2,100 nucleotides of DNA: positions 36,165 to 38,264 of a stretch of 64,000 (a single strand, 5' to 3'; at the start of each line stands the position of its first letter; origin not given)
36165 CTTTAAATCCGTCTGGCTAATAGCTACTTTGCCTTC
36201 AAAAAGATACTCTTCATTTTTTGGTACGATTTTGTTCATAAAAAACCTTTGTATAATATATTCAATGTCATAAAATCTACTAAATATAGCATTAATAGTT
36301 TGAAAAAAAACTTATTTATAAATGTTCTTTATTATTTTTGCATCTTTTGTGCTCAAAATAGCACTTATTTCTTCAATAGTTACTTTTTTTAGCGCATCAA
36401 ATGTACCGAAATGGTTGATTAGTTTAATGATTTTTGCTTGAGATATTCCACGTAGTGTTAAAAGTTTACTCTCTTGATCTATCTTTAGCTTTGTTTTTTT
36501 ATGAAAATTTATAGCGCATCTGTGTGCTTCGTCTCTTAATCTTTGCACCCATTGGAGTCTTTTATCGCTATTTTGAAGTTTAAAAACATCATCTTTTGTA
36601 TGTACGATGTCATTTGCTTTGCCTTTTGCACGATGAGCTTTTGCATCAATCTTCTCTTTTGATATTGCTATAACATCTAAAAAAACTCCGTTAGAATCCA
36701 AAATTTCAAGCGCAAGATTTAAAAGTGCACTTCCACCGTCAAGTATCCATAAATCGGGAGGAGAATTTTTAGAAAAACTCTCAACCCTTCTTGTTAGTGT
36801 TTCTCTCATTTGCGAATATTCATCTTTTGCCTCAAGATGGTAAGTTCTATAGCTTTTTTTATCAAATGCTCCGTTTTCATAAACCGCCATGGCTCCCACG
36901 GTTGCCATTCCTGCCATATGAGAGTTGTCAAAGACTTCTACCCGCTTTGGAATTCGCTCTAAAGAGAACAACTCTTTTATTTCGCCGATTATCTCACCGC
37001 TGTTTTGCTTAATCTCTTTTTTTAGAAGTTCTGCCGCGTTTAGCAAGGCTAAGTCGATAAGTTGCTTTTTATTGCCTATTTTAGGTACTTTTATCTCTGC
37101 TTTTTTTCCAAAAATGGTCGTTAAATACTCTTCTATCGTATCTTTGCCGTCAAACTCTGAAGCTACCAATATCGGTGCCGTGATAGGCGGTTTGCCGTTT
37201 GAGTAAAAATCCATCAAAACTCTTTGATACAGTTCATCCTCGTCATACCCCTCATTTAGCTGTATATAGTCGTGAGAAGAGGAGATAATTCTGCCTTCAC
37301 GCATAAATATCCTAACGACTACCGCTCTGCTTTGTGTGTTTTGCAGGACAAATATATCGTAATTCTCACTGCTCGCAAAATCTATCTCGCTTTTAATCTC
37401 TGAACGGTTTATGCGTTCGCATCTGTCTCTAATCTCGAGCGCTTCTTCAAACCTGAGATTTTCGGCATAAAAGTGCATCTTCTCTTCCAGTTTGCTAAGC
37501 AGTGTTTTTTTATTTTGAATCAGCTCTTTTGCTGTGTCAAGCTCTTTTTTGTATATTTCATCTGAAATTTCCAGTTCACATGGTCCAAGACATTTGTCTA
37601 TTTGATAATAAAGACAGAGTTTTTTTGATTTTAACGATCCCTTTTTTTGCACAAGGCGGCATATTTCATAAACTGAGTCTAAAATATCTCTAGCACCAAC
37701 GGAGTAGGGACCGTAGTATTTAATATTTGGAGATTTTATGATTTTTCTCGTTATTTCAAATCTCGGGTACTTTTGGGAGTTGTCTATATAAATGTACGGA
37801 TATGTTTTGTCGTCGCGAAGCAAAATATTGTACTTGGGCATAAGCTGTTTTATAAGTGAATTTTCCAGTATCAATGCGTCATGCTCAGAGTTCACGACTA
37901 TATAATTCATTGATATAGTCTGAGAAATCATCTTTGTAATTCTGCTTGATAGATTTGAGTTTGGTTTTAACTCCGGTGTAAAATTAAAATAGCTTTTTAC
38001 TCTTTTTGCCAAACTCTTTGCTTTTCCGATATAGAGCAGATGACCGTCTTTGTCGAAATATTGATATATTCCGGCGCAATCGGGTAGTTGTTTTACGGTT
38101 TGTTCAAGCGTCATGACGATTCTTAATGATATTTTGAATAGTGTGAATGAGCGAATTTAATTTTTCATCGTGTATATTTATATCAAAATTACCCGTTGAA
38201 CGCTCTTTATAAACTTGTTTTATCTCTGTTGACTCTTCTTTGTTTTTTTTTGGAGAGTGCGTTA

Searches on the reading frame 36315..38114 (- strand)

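Call 27: search_protein_families(library=pfam, proteins=[window:36315-38114:-], max_evalue=0.00001)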
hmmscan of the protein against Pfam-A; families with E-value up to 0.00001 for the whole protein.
window:36315-38114:- (600 aa): 4 families
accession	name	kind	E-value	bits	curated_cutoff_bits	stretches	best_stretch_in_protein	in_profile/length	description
PF08459.17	UvrC_RNaseH_dom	-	1.4e-42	145.7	22.3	1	380-535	1-159/159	UvrC RNAse H endonuclease domain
PF22920.2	UvrC_RNaseH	-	7.5e-23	81.1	24.3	1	252-366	2-115/116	UvrC Ribonuclease H-like domain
PF02151.25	UVR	-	1.6e-09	37.6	21.5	1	203-236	1-34/36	UvrB/uvrC motif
PF01541.30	GIY-YIG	-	2.8e-07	31.2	22.6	1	14-96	2-78/78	GIY-YIG catalytic domain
